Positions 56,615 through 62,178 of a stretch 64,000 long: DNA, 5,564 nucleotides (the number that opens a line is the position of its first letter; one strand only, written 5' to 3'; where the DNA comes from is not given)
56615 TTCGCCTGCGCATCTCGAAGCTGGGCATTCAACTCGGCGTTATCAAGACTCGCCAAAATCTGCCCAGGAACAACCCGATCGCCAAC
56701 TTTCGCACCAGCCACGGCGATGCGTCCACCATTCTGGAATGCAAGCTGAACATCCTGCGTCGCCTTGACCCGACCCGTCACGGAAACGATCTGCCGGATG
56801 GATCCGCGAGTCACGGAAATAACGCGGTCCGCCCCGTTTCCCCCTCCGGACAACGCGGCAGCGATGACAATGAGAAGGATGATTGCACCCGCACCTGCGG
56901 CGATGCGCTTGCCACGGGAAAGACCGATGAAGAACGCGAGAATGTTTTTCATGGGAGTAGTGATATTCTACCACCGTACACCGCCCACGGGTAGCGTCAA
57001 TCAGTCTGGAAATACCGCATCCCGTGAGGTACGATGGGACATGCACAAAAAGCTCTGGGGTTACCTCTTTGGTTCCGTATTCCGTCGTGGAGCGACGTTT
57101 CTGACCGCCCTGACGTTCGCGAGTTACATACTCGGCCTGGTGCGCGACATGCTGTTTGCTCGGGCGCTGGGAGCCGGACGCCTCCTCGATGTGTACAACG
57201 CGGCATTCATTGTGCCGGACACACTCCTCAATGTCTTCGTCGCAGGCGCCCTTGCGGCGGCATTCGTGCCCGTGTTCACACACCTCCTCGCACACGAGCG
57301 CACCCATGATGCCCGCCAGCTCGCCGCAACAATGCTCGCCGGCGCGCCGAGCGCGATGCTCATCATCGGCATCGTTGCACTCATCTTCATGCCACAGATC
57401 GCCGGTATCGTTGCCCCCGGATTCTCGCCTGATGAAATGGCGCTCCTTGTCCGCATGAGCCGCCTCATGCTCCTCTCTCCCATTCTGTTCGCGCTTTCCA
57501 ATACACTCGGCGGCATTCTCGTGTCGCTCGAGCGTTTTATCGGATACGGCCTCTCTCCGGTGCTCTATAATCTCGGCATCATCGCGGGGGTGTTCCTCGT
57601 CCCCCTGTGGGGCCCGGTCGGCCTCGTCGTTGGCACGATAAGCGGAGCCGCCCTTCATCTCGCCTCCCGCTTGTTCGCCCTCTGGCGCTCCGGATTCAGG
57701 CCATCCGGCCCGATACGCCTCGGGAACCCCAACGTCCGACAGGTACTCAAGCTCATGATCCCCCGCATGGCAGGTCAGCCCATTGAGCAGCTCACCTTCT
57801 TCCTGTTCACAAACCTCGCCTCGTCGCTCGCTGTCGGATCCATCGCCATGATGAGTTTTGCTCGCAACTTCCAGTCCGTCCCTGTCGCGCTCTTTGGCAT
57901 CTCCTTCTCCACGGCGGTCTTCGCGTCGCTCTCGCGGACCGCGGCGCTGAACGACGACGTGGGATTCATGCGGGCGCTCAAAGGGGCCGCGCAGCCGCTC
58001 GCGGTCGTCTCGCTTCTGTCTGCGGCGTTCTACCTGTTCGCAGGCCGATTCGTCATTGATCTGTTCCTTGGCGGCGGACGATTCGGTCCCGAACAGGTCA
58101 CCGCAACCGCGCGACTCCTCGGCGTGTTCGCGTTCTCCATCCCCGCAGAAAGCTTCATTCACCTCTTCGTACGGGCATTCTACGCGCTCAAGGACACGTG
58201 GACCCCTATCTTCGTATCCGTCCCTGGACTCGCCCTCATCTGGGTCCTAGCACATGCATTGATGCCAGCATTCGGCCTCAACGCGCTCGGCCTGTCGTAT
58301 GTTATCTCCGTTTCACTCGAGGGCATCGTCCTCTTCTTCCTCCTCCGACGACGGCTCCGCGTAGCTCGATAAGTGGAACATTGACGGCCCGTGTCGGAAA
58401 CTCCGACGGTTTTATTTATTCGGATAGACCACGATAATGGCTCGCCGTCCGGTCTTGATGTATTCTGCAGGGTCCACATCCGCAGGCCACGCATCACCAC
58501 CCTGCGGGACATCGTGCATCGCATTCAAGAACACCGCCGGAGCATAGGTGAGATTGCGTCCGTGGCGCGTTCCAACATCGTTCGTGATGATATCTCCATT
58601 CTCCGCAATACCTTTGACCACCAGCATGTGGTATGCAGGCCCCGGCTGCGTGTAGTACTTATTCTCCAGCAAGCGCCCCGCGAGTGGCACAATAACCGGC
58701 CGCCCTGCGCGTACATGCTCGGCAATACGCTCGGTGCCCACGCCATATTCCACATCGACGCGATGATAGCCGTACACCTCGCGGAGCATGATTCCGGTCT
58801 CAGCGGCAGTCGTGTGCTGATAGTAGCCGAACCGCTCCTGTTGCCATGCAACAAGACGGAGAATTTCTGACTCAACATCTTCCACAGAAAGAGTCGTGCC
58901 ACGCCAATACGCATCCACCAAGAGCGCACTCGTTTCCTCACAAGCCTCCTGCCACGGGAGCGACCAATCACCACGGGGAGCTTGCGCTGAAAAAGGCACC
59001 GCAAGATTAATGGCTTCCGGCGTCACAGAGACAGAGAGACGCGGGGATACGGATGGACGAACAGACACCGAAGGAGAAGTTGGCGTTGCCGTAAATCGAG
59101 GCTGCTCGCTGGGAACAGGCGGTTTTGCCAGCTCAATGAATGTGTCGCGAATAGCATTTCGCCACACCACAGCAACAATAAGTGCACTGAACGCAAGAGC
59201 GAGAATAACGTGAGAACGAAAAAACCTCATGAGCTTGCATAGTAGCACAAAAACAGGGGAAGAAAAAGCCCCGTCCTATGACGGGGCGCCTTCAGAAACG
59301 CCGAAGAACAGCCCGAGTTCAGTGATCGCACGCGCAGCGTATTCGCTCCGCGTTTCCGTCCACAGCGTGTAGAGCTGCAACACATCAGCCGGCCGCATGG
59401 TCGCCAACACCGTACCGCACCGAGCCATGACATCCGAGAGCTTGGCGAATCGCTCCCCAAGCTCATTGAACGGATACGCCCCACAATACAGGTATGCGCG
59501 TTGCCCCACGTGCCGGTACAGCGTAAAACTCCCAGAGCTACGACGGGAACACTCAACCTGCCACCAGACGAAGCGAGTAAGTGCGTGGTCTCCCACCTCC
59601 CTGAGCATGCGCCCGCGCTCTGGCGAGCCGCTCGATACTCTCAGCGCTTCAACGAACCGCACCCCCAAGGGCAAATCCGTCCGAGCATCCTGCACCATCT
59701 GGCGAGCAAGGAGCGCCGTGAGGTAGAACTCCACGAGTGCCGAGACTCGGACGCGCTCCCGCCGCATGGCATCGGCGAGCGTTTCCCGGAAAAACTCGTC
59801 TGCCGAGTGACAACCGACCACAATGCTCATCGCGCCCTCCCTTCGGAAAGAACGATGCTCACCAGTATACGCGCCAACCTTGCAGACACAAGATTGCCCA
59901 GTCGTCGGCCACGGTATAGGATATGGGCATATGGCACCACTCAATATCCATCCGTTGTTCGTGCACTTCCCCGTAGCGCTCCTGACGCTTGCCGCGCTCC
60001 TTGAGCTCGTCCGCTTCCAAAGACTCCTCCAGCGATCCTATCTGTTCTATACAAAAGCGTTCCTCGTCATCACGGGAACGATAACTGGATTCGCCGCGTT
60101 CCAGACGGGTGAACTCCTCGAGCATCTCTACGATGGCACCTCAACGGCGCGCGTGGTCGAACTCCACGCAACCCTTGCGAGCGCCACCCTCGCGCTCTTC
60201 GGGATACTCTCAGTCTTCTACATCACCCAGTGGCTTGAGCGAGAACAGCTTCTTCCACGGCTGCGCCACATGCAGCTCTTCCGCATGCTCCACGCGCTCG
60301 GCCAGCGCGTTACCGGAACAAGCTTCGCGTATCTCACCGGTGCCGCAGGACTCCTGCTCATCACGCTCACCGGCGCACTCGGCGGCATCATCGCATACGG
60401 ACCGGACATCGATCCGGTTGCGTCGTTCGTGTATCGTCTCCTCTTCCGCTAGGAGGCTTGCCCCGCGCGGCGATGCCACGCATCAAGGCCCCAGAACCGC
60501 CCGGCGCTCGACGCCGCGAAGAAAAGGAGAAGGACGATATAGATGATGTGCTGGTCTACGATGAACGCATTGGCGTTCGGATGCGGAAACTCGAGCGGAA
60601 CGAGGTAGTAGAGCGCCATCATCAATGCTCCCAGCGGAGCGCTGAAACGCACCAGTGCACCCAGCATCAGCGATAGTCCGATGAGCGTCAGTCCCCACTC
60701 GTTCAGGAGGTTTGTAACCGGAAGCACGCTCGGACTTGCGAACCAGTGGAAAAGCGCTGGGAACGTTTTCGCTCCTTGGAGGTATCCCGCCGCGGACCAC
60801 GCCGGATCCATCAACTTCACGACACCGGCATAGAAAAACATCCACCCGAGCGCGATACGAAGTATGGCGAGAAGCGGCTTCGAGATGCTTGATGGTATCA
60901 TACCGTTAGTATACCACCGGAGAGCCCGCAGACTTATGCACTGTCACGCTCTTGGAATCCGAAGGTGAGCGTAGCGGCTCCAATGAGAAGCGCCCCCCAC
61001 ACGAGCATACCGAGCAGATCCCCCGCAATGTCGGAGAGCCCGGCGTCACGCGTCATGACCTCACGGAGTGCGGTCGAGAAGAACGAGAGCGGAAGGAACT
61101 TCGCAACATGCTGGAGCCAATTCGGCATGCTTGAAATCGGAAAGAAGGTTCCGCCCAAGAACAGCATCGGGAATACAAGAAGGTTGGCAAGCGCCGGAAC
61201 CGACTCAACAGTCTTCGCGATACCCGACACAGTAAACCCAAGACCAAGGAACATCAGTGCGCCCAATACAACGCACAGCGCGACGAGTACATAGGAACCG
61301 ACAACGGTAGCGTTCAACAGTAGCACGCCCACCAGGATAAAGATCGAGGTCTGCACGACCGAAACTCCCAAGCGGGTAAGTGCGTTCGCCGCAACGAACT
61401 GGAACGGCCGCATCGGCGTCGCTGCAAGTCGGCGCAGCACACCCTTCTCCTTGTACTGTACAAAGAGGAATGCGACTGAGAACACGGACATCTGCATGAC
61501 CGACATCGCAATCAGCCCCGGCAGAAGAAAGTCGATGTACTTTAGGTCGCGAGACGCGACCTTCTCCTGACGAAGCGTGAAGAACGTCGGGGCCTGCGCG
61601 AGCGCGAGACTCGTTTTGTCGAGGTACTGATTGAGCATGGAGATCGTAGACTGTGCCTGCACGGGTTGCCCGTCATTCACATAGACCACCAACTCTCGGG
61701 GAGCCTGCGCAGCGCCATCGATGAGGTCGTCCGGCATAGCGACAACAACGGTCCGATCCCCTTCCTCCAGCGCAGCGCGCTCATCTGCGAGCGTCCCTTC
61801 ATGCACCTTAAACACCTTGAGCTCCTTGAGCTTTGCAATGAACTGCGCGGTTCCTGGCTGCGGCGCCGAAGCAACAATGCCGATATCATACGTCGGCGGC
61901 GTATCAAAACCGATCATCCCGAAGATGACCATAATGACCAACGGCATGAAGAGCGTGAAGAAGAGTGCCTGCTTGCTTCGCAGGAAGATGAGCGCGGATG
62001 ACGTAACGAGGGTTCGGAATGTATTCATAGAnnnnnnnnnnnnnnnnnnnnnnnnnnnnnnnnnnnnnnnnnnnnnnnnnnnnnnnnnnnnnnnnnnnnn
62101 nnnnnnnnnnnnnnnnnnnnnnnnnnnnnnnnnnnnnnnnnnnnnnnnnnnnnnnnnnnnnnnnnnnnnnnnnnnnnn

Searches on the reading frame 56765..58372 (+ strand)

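Call 37: search_protein_families(library=pfam, proteins=[window:56765-58372:+], max_evalue=0.001)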
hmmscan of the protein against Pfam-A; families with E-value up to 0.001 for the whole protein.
window:56765-58372:+ (535 aa): 1 family
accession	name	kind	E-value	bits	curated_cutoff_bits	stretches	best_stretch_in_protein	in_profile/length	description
PF03023.19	MurJ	-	5.7e-72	243.2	27.4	1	131-533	1-405/451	Lipid II flippase MurJ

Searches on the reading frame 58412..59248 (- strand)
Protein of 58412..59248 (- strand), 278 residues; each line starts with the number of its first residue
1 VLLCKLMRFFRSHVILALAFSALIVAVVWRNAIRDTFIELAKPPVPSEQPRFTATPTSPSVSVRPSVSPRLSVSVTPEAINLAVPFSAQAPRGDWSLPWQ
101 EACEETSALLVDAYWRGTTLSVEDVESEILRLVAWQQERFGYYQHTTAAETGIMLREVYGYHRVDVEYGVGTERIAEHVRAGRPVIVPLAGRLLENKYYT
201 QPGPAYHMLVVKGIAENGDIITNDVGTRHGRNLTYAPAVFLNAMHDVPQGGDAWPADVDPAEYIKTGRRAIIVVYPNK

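Call 37: search_protein_families(library=pfam, proteins=[window:58412-59248:-], max_evalue=0.001)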
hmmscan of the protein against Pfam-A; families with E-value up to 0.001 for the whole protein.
window:58412-59248:- (278 aa): 1 family
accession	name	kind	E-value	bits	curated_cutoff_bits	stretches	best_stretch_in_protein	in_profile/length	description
PF13529.12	Peptidase_C39_2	-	9.5e-09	36.4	24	1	83-224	2-141/143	Peptidase_C39 like family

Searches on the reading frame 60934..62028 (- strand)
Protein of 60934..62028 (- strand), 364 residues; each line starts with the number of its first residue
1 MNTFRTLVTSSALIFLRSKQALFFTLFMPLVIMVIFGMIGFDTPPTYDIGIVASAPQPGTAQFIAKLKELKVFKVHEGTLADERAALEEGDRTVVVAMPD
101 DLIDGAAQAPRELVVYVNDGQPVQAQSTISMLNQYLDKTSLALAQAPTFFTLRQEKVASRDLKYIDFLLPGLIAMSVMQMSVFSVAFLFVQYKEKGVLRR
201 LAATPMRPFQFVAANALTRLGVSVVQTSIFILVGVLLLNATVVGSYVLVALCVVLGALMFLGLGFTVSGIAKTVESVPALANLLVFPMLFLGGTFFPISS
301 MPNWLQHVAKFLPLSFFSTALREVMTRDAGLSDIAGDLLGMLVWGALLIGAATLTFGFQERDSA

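Call 37: search_protein_families(library=pfam, proteins=[window:60934-62028:-], max_evalue=0.001)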
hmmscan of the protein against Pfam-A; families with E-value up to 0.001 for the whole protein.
window:60934-62028:- (364 aa): 2 families
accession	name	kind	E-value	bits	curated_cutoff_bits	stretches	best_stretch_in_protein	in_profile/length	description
PF12698.13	ABC2_membrane_3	-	1.9e-40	139.5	31.6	1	21-353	3-346/347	ABC-2 family transporter protein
PF01061.29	ABC2_membrane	-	6.7e-30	104.6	26.9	1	140-325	30-210/211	ABC-2 type transporter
